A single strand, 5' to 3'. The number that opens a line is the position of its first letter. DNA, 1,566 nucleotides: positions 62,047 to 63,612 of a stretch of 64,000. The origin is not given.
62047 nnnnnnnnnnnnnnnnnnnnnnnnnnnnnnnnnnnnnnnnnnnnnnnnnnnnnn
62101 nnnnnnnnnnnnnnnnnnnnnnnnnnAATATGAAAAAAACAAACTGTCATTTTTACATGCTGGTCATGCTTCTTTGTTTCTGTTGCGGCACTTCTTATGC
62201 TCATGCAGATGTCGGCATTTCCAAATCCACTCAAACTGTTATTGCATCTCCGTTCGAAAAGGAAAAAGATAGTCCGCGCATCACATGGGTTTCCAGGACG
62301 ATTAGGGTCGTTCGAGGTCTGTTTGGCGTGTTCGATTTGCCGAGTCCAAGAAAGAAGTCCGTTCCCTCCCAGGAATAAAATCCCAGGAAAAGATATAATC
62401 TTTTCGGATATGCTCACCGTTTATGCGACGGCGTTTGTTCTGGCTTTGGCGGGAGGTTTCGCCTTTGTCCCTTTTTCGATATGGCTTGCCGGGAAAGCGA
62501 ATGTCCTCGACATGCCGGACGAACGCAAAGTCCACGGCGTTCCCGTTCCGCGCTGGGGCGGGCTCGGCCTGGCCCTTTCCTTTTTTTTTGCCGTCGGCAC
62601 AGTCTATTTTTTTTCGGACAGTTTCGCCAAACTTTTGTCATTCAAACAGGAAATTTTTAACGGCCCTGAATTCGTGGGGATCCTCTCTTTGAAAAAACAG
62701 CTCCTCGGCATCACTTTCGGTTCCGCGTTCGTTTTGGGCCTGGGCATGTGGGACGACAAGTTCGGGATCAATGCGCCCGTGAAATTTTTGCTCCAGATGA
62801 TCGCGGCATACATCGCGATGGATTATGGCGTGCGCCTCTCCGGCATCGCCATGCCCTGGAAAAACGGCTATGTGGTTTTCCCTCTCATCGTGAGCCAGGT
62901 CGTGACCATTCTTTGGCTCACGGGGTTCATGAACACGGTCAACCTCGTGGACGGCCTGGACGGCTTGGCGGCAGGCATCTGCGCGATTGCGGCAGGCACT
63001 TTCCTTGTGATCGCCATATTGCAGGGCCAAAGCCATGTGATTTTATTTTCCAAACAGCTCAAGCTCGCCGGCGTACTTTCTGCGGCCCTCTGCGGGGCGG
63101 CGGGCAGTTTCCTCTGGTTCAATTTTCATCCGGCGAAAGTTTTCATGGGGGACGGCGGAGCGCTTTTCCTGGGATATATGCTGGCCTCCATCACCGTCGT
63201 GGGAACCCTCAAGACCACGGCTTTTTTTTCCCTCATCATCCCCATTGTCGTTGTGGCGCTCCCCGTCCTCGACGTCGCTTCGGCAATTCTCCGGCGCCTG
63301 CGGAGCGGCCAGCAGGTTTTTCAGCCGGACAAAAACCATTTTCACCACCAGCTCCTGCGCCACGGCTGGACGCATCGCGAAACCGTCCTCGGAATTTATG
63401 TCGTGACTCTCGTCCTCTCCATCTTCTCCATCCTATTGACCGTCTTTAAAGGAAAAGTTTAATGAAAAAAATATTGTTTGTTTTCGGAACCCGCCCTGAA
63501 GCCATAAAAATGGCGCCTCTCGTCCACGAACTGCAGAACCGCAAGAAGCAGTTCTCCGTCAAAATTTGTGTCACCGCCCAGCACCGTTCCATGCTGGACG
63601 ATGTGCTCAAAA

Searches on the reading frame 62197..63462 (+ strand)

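Call 68: search_protein_families(library=pfam, proteins=[window:62197-63462:+], max_evalue=0.0001)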
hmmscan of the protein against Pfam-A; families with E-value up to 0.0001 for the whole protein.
window:62197-63462:+ (421 aa): 1 family
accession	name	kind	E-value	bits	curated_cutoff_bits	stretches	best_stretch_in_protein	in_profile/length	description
PF00953.26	Glycos_transf_4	-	2.7e-34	118.9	27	1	170-336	2-159/160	Glycosyl transferase family 4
